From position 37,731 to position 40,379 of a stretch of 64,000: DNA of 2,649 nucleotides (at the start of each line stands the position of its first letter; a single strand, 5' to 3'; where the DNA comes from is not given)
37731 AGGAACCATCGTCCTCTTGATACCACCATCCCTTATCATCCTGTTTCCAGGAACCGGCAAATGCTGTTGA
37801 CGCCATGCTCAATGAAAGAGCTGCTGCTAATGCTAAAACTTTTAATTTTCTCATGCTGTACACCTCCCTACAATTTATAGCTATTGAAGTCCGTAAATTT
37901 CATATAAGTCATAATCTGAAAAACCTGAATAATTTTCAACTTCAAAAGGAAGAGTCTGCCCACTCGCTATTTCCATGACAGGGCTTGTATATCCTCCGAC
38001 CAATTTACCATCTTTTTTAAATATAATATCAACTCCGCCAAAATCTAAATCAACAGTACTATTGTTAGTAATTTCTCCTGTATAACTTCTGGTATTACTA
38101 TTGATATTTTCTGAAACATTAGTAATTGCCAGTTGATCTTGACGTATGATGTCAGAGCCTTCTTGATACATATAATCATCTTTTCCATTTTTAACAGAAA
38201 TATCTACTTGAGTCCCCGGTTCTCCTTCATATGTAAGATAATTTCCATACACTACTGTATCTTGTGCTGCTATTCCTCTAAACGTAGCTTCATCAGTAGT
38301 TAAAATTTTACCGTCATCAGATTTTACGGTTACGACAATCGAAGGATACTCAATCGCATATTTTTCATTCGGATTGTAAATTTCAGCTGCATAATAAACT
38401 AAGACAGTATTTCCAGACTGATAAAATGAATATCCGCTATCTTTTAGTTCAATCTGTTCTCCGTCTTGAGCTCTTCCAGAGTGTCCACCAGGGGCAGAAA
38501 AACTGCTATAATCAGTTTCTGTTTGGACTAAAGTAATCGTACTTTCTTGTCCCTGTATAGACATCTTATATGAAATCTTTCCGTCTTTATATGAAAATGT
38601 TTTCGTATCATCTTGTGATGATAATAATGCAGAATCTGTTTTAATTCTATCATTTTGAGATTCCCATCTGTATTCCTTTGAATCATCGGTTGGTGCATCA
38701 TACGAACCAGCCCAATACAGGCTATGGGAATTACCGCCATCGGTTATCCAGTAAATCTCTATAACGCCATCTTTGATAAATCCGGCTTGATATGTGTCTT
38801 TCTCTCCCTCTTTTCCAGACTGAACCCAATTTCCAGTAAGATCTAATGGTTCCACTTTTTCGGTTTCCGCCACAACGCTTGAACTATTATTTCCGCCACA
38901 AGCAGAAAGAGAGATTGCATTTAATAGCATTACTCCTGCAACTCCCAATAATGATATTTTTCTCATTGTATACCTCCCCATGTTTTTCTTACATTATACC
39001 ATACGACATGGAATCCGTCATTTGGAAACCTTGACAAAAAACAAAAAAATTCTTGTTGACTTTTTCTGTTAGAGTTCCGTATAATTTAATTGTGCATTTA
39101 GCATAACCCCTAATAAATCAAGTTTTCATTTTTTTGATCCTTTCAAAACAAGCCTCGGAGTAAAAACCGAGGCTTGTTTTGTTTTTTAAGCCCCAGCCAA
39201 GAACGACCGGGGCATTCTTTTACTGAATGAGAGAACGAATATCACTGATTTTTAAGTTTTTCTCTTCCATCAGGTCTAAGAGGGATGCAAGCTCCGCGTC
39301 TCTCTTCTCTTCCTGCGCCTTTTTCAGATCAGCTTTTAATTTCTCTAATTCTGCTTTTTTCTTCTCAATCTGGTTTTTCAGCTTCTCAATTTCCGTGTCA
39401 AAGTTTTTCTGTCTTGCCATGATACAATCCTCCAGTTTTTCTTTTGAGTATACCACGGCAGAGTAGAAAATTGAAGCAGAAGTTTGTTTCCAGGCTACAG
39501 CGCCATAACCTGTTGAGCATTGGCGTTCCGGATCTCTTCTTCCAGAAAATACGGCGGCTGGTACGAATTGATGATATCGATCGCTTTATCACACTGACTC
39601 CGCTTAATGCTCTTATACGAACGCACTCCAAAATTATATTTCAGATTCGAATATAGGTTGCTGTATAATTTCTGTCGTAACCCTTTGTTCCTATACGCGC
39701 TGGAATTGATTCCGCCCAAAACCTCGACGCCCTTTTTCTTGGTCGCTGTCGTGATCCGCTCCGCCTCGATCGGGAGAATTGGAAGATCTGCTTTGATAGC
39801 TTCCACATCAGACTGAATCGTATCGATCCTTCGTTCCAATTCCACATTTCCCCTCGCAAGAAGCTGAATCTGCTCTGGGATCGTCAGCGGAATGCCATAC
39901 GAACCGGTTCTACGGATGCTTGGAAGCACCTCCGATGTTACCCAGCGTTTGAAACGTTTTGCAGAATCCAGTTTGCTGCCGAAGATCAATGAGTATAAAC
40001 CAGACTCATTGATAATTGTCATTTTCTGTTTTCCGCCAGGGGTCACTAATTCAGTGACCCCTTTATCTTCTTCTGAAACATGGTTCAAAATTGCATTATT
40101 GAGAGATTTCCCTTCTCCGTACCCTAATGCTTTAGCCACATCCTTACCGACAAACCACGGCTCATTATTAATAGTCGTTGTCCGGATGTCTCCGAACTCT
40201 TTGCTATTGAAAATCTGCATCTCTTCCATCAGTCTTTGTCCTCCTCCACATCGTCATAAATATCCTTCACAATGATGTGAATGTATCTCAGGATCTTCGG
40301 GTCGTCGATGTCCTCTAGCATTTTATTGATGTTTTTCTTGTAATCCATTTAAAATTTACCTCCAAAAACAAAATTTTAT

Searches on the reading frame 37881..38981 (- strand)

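Call 35: search_protein_families(library=phrogs, proteins=[window:37881-38981:-], max_evalue=0.00001)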
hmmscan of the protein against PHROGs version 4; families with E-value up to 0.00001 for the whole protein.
window:37881-38981:- (366 aa): 0 families

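Call 114: search_protein_families(library=pfam, proteins=[window:37881-38981:-], max_evalue=0.001)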
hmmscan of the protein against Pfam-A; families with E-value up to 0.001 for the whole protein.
window:37881-38981:- (366 aa): 1 family
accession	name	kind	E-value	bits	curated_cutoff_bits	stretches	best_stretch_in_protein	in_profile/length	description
PF03168.19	LEA_2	-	0.00058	20.7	25.4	0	200-238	3-41/98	Late embryogenesis abundant protein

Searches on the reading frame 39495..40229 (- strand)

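Call 35: search_protein_families(library=phrogs, proteins=[window:39495-40229:-], max_evalue=0.00001)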
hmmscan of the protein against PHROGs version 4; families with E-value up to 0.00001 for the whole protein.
window:39495-40229:- (244 aa): 14 families
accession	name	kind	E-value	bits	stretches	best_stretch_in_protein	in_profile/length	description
phrog_463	-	transcription regulation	2.1e-78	264.3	1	1-240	2-245/250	anti-repressor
phrog_130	-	transcription regulation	2.3e-48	166.4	1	1-136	157-306/480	anti-repressor Ant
phrog_2899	-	transcription regulation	1.1e-46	160.6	1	1-135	4-126/263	anti-repressor Ant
phrog_7940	-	unknown function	3.8e-42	145.6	1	1-112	1-108/252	-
phrog_373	-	transcription regulation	6.6e-38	132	1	1-241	76-327/373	anti-repressor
phrog_245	-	transcription regulation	1.4e-36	127.6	1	4-229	41-206/319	anti-repressor Ant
phrog_2593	-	transcription regulation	9.5e-31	108.4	1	3-117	18-139/255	anti-repressor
phrog_5060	-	transcription regulation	4.4e-28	99.8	1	14-137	16-144/224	anti-repressor Ant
phrog_25722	-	unknown function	1.1e-25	91.2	1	2-119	2-116/150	-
phrog_2977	-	transcription regulation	2.9e-25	89.8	1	1-88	61-148/150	anti-repressor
phrog_2011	-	transcription regulation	5.8e-25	89.5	1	4-120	1-125/275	anti-repressor Ant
phrog_9976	-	transcription regulation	4.2e-22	79.9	1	5-112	4-105/188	anti-repressor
phrog_8448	-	transcription regulation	5.6e-08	33.9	1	130-242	26-147/151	anti-repressor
phrog_2127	-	transcription regulation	7.9e-06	26.8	0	4-97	5-109/313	anti-repressor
